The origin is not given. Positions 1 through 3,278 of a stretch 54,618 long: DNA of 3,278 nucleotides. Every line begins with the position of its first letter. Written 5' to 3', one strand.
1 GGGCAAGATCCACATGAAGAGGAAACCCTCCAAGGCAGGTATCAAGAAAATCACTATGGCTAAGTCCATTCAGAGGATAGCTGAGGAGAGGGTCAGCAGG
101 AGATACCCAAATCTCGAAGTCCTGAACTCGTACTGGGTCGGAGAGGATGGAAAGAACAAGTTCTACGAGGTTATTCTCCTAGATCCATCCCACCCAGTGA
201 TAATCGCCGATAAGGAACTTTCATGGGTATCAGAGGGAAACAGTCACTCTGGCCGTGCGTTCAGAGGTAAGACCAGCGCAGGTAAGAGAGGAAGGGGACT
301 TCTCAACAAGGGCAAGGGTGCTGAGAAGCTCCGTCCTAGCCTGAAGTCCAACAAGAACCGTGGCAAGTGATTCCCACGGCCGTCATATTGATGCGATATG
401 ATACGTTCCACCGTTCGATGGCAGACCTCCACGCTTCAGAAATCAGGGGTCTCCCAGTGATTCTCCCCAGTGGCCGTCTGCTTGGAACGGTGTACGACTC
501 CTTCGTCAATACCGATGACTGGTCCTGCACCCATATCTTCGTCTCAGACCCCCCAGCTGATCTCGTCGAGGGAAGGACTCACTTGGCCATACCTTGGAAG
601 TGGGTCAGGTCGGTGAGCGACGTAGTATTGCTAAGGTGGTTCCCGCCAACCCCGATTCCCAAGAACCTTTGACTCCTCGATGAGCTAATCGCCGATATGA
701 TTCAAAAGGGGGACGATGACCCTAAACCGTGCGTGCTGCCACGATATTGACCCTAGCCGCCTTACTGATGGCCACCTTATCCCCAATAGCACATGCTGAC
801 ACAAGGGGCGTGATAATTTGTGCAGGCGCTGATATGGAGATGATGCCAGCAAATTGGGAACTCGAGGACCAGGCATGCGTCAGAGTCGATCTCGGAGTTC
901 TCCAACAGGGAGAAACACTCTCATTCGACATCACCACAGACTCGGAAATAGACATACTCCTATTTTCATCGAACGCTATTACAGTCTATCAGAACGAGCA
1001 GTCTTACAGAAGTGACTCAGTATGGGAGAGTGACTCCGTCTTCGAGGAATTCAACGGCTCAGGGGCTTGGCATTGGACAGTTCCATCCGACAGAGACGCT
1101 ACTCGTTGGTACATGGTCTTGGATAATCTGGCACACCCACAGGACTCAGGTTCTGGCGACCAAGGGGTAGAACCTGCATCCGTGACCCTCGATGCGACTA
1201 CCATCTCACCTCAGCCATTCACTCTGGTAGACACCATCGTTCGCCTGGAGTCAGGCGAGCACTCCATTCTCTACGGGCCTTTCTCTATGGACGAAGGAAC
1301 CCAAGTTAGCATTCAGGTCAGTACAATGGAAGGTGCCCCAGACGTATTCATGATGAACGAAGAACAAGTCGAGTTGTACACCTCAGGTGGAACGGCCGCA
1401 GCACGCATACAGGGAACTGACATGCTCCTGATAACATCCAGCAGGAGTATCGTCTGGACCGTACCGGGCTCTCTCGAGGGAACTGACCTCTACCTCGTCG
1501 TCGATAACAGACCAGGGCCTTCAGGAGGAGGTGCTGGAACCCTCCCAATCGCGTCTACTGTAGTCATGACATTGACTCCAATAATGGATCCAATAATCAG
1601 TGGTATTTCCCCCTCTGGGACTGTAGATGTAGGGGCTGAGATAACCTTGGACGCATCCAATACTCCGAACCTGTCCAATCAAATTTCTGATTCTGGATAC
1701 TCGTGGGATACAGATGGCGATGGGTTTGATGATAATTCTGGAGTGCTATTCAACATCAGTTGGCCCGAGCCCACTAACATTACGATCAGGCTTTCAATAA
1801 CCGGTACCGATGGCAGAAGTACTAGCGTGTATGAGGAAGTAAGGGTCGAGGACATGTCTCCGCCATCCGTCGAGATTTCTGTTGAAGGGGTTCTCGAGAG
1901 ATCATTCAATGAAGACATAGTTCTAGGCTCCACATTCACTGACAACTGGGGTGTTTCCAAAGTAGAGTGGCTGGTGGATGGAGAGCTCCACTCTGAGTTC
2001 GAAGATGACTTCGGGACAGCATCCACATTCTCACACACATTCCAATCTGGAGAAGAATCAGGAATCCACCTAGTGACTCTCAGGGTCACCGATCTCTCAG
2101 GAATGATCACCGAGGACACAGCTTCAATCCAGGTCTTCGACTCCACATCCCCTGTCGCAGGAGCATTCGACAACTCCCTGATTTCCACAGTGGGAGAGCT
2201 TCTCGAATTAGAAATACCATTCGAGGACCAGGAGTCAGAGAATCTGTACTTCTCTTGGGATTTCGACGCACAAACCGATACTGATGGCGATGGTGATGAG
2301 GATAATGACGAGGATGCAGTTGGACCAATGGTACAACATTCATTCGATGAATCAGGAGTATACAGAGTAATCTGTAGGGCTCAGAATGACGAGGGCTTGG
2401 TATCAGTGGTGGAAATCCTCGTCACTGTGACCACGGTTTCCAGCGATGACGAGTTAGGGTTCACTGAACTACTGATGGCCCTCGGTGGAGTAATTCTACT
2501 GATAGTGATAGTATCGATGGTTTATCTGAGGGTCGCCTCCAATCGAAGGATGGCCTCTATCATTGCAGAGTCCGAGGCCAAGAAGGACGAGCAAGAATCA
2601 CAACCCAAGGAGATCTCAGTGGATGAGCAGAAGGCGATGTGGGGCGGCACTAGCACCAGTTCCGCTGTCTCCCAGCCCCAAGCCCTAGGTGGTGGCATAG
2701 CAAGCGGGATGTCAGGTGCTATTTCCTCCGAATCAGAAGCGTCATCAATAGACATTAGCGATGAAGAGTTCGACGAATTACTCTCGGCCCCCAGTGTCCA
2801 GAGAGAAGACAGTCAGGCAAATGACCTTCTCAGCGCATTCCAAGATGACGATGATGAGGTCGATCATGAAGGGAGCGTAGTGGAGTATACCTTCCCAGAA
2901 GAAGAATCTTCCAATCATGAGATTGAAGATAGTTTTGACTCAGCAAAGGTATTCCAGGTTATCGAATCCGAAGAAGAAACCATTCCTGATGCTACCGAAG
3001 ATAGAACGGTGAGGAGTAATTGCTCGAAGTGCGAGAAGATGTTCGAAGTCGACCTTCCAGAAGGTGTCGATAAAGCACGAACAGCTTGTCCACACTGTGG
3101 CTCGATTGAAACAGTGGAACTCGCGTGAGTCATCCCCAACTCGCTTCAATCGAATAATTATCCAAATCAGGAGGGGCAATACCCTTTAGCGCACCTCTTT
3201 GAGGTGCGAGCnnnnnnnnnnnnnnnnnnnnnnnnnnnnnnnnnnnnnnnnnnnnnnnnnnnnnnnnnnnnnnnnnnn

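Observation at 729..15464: Five-gene, 14.7-kb co-directional locus of giant membrane-anchored surface proteins built around an S8 subtilase: candidate undescribed cell-envelope module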

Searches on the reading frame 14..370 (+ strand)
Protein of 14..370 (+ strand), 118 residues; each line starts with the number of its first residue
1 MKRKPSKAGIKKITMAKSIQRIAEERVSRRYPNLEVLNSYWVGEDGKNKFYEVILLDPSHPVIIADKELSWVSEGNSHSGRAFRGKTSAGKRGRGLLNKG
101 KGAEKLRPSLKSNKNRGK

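Call 6: search_protein_families(library=pfam, proteins=[window:14-370:+], max_evalue=0.001)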
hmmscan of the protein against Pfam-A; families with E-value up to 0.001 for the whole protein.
window:14-370:+ (118 aa): 1 family
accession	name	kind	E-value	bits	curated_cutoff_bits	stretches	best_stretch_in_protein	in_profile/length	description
PF00827.22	Ribosomal_L15e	-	9.1e-46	156.4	27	1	2-112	80-190/191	Ribosomal L15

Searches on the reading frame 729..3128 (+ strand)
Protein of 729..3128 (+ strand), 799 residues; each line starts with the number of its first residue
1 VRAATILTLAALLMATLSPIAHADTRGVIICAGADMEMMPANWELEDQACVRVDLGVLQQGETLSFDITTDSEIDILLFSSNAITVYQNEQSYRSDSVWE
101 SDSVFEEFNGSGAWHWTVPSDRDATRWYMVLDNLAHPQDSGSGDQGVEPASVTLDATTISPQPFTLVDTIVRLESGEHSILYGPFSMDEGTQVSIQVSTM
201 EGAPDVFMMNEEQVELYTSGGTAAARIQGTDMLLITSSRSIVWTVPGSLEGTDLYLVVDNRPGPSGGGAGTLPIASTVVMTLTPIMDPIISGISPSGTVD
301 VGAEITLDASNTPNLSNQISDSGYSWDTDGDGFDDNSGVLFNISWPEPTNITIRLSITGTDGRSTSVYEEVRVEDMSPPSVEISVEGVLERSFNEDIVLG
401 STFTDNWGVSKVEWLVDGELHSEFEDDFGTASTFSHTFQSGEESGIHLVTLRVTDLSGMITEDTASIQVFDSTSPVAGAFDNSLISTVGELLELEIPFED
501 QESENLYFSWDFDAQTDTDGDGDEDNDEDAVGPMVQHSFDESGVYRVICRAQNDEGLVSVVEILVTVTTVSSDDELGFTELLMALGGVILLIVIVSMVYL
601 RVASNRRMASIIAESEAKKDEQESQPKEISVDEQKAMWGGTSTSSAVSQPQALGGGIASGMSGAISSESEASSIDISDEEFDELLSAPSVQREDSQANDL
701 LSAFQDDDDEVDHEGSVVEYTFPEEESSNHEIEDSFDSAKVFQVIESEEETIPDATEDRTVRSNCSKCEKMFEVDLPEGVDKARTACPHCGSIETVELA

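Call 4: search_protein_families(library=pfam, proteins=[window:729-3128:+], max_evalue=0.1)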
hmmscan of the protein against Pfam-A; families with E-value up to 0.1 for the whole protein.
window:729-3128:+ (799 aa): 6 families
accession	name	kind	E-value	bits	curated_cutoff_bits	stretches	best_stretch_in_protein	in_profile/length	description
PF18911.6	PKD_4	-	5.3e-11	42.9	27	1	474-559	3-76/85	PKD domain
PF00801.26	PKD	-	7.1e-08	32.8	23.5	1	493-559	18-73/80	PKD domain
PF09723.15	Zn_ribbon_8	-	0.0009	19.7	34.4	1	765-794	8-36/41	Zinc ribbon domain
PF14803.11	Zn_ribbon_Nudix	-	0.0011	19.3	25.6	1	765-793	3-31/34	Nudix N-terminal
PF17957.7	Big_7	-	0.015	16.3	24.1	1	393-447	14-66/70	Bacterial Ig domain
PF01155.25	HypA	-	0.054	14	28.9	0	756-794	64-96/112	Hydrogenase/urease nickel incorporation, metallochaperone, hypA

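Call 61: search_protein_families(library=ncbifam, proteins=[window:729-3128:+], max_evalue=1)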
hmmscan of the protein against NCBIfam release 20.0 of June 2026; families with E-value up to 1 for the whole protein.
window:729-3128:+ (799 aa): 4 families
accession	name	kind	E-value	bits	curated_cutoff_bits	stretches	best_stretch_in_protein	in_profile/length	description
NF058578.1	CPR_pilus_PamR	equivalog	0.013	14.4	300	1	527-565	198-236/297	pilus system RbmA-like protein PamR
TIGR02605.1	CxxC_CxxC_SSSS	subfamily_domain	0.025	14.6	31.3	1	765-794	8-36/52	FmdB family zinc ribbon protein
TIGR03102.1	halo_cynanin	subfamily_domain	0.07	13.2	93.8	1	516-560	67-111/115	halocyanin domain-containing protein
NF001607.0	PRK00398.1-4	equivalog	0.12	12.1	89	1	764-792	11-36/53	DNA-directed RNA polymerase subunit P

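Call 73: search_solved_structures(query=A4, max_evalue=1)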
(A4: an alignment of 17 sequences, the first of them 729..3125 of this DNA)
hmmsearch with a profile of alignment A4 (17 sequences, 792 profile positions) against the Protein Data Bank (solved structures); distinct sequences matched with E-value up to 1: 36.
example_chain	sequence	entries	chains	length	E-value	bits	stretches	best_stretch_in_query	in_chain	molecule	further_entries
9lrk_A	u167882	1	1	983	2.6e-11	45.8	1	306-481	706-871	Collagenase ColH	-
9lqj_A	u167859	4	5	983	2.6e-11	45.8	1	306-481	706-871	Collagenase ColH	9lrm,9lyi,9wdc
6nz0_Z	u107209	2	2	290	8.4e-11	44.2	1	337-470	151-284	Dyslexia-associated protein KIAA0319-like protein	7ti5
2c26_A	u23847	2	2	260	4.4e-06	28.6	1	476-575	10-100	ENDOGLUCANASE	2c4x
3pdd_A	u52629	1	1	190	5.1e-06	28.4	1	350-468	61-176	Glycoside hydrolase, family 9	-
4jrw_A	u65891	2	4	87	6.2e-06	28.1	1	480-570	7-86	Collagenase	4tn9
4aqo_A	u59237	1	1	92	8.1e-06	27.7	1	478-569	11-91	COLLAGENASE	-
2y72_A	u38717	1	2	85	9.2e-06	27.5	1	480-569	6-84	COLLAGENASE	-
9x9r_A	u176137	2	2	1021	9.6e-06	27.4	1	380-504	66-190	Chitodextrinase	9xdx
4jgu_A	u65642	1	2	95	5.8e-05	24.8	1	394-472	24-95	ColH protein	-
6fwx_A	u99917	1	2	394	0.00012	23.8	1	408-583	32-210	Titin,Titin,Titin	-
2y3u_A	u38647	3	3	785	0.00049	21.8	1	478-568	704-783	COLLAGENASE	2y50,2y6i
4u6t_A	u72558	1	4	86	0.0018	19.9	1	491-567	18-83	ColH protein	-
4u7k_A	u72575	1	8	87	0.0019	19.9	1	491-567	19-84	ColH protein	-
4m03_A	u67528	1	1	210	0.0019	19.9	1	436-505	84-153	Serine-rich adhesin for platelets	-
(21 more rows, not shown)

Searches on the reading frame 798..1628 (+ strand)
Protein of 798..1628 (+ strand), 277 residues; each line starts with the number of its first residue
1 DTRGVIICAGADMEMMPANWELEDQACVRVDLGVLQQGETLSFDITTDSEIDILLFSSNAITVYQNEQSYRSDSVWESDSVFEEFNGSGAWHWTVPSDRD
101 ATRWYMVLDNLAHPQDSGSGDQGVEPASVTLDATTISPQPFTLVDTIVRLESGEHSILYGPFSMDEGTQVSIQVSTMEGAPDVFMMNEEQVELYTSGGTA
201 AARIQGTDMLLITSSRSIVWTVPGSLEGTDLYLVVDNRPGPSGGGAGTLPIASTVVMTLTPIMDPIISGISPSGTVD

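Call 94: search_protein_families(library=pfam, proteins=[window:798-1628:+], max_evalue=5)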
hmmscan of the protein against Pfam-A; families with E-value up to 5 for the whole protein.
window:798-1628:+ (277 aa): 1 family
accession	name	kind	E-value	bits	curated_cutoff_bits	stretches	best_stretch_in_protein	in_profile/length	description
PF13517.12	FG-GAP_3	-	0.017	16.1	26.9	0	44-71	1-28/61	FG-GAP-like repeat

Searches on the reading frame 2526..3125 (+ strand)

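Call 94: search_protein_families(library=pfam, proteins=[window:2526-3125:+], max_evalue=5)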
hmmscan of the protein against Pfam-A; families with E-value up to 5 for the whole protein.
window:2526-3125:+ (200 aa): 15 families
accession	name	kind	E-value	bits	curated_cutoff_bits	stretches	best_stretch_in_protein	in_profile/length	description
PF09723.15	Zn_ribbon_8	-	0.00013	22.4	34.4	1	166-195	8-36/41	Zinc ribbon domain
PF14803.11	Zn_ribbon_Nudix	-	0.00015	22.1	25.6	1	166-194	3-31/34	Nudix N-terminal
PF01155.25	HypA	-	0.012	16.1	28.9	1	157-195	64-96/112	Hydrogenase/urease nickel incorporation, metallochaperone, hypA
PF23451.1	Zn_ribbon_PaaD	-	0.014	15.4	27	1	182-198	11-27/53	PaaD zinc beta ribbon domain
PF23137.1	HVO_0758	-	0.05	13.9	27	1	162-193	19-50/55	HVO_0758 mu-protein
PF23454.1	Zn_ribbon_Brz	-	0.064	14.3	27.9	0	187-199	7-19/58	Transcriptional regulator Brz zinc beta ribbon domain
PF09788.14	Tmemb_55A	-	0.076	12.6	30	1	148-196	135-180/248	Transmembrane protein 55A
PF01599.25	Ribosomal_S27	-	0.092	13.1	22.3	1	170-192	2-24/44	Ribosomal protein S27a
PF24440.1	DUF7559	-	0.11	13.2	27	1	170-197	20-47/52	Family of unknown function (DUF7559)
PF12760.12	Zn_ribbon_IS1595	-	0.13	12.7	25.4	1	185-197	18-30/46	Transposase zinc-ribbon domain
PF13717.11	Zn_ribbon_4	-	0.18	12.2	30.3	0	163-173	25-35/36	zinc-ribbon domain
PF13248.11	Zn_ribbon_3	-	0.25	11.3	27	1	187-193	4-10/26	zinc-ribbon domain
PF24460.1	DUF7575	-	0.26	11.1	28.5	1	185-192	3-10/28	Domain of unknown function (DUF7575)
PF13719.11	Zn_ribbon_5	-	0.3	11.3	29.3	1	164-194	3-34/37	zinc-ribbon domain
PF23499.1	YnfU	-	0.32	11.4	27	1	158-194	11-47/49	YnfU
